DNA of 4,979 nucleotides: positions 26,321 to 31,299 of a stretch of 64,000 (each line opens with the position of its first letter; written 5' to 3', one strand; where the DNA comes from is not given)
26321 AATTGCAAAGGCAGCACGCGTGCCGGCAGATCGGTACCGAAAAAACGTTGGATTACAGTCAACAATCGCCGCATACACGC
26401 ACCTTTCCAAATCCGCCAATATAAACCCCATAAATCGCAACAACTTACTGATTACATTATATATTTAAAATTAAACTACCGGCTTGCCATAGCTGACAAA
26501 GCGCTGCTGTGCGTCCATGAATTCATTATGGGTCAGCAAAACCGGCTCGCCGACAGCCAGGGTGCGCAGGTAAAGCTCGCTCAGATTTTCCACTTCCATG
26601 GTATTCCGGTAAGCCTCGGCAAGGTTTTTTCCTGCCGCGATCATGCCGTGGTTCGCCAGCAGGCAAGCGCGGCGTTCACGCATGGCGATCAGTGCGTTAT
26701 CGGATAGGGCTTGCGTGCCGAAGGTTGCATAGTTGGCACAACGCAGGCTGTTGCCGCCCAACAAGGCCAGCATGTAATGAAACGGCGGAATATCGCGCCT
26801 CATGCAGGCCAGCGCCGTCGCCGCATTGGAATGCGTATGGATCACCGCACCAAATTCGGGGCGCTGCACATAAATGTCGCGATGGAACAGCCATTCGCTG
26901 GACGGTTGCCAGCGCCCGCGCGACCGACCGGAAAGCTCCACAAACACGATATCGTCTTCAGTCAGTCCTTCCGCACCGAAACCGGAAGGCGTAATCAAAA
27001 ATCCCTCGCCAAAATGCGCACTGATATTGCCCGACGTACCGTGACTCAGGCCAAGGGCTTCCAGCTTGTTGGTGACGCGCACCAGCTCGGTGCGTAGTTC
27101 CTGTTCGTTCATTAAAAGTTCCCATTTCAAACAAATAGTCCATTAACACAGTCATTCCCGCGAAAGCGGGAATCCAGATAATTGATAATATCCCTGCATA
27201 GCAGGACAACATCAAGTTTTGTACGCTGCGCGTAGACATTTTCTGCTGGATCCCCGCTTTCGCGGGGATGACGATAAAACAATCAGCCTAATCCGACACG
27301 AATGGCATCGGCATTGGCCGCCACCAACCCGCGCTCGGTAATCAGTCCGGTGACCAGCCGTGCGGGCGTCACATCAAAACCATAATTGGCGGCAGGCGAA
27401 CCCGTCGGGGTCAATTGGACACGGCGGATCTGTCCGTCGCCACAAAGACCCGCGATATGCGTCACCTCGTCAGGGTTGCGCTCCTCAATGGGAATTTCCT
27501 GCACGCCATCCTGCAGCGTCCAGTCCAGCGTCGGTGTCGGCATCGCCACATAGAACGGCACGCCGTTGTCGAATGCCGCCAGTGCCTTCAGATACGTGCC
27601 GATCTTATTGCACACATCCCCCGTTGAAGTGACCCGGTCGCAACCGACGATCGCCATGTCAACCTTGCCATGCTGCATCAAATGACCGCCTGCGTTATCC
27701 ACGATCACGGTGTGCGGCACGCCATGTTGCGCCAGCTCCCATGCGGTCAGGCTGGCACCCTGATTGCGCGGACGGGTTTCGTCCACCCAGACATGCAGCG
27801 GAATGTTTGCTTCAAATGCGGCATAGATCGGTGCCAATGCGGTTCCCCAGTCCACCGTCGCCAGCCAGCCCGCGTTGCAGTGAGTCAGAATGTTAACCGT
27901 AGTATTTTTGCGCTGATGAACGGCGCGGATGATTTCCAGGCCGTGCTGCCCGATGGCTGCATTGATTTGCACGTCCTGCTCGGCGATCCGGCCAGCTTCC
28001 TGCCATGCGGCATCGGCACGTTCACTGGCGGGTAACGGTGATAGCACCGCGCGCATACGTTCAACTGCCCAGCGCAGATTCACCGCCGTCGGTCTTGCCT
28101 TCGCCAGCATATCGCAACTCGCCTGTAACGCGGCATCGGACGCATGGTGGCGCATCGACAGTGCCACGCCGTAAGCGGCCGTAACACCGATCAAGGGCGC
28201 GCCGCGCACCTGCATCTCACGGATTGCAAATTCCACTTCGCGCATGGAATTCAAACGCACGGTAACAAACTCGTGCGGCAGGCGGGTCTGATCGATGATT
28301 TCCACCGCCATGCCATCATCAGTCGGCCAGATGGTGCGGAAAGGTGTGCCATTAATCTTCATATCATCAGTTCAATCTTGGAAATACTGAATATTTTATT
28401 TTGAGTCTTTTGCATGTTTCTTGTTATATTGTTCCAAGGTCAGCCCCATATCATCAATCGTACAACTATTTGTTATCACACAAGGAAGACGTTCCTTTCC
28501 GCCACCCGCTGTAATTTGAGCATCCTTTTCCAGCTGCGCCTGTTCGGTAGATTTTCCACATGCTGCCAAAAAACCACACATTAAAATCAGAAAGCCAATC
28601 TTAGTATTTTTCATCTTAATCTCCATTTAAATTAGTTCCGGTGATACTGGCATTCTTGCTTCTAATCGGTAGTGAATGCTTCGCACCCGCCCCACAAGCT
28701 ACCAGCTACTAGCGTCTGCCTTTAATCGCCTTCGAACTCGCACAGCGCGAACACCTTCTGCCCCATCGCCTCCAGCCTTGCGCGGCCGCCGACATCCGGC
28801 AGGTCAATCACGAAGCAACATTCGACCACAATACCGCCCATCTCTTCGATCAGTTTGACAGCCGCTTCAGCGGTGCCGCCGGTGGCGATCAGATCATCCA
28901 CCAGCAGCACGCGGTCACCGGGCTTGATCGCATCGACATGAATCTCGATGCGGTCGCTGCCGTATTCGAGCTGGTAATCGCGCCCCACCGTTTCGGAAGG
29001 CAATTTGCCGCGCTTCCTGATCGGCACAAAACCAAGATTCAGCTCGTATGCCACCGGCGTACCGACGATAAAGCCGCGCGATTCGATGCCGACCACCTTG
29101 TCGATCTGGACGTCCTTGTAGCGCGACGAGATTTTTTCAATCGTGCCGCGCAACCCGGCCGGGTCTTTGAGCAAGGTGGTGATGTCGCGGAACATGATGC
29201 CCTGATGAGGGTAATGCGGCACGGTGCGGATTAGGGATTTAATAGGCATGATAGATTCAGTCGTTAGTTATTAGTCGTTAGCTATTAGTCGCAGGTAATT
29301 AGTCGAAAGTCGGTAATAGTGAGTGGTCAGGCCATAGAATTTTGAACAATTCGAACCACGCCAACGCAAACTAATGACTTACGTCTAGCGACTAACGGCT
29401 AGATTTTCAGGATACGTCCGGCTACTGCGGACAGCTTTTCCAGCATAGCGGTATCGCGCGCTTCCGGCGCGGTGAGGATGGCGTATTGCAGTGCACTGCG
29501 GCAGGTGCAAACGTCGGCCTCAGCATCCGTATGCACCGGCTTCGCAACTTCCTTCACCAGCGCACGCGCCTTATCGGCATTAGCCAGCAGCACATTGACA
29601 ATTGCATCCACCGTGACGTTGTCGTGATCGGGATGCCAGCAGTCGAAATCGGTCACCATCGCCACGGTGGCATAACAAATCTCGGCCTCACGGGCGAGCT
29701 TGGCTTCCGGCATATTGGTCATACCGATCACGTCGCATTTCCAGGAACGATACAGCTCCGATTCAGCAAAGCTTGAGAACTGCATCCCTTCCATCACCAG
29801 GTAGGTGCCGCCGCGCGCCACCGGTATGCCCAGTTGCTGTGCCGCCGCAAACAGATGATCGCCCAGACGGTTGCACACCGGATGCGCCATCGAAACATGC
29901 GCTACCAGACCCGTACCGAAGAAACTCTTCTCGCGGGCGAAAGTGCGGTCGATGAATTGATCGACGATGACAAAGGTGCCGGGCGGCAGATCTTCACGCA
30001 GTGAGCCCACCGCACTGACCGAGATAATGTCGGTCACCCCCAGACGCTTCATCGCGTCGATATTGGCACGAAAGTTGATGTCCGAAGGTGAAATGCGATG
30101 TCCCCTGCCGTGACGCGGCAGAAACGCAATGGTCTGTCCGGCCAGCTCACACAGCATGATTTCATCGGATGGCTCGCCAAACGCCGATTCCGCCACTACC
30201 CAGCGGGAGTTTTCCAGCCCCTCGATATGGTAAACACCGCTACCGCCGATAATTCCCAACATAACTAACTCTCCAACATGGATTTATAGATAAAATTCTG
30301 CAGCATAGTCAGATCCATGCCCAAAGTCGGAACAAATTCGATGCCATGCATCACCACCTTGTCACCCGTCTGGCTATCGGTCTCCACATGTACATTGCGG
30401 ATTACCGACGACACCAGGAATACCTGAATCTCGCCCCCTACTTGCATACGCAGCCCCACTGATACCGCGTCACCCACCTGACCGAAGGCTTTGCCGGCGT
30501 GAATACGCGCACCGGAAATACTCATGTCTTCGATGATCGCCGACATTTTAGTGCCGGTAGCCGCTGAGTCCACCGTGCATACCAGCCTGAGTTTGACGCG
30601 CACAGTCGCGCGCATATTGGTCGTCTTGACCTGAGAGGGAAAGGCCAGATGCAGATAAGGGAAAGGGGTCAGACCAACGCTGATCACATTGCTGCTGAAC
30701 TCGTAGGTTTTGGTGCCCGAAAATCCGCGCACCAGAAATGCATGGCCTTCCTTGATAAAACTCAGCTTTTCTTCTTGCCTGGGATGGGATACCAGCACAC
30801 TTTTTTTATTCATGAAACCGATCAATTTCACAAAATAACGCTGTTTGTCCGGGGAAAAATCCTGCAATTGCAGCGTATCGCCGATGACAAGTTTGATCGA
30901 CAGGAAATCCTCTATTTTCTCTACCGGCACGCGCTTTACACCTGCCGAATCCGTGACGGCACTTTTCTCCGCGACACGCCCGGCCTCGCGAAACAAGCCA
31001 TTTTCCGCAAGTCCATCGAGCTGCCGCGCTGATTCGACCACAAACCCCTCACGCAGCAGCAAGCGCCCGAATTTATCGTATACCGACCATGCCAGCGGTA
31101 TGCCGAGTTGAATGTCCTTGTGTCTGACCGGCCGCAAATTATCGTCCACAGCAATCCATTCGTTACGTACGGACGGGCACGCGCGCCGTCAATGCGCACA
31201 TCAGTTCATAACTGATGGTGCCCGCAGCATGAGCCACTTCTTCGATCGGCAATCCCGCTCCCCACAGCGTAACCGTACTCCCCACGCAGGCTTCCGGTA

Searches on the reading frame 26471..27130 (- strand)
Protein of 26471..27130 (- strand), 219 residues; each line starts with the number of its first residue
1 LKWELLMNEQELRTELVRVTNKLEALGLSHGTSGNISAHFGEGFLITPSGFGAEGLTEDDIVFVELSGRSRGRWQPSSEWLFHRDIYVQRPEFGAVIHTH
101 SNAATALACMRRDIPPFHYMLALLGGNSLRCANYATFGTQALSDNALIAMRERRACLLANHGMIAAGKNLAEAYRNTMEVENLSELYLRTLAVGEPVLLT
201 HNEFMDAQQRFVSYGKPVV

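Call 4: search_protein_families(library=pfam, proteins=[window:26471-27130:-], max_evalue=0.01)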
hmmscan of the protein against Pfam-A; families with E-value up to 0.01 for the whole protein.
window:26471-27130:- (219 aa): 1 family
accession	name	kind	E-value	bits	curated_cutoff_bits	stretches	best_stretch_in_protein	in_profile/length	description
PF00596.27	Aldolase_II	-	8e-51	173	22.2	1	15-188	2-183/183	Class II Aldolase and Adducin N-terminal domain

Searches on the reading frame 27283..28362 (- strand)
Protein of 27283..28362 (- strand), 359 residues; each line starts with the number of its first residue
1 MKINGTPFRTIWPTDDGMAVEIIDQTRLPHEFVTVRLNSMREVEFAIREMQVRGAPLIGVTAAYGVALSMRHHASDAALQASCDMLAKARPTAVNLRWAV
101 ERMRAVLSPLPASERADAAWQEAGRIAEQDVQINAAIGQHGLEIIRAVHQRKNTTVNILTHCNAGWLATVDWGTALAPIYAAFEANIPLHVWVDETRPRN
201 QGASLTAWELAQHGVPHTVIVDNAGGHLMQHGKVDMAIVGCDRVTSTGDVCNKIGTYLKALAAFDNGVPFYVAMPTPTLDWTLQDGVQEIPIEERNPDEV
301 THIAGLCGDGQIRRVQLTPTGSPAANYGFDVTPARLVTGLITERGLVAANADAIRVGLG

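Call 4: search_protein_families(library=pfam, proteins=[window:27283-28362:-], max_evalue=0.01)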
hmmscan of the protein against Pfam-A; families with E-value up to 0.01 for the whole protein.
window:27283-28362:- (359 aa): 1 family
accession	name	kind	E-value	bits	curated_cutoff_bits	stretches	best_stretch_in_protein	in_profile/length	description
PF01008.23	IF-2B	-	3.3e-64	217.3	22.4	1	51-347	1-278/280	Initiation factor 2 subunit family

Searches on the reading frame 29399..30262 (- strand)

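Call 89: search_protein_families(library=pfam, proteins=[window:29399-30262:-], max_evalue=0.001)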
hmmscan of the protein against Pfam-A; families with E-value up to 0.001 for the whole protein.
window:29399-30262:- (287 aa): 1 family
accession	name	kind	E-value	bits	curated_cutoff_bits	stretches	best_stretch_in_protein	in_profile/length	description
PF01048.26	PNP_UDP_1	-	2.4e-40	138.9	25.1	1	2-240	2-232/233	Phosphorylase superfamily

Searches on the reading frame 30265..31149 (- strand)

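Call 89: search_protein_families(library=pfam, proteins=[window:30265-31149:-], max_evalue=0.001)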
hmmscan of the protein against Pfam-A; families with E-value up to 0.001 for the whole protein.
window:30265-31149:- (294 aa): 2 families
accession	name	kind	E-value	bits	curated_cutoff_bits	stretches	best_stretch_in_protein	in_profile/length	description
PF12945.12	PilZNR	-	1.2e-16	61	23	1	89-171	2-85/85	Flagellar protein YcgR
PF07238.19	PilZ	-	3.7e-06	27.7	22.5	1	180-288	3-101/102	PilZ domain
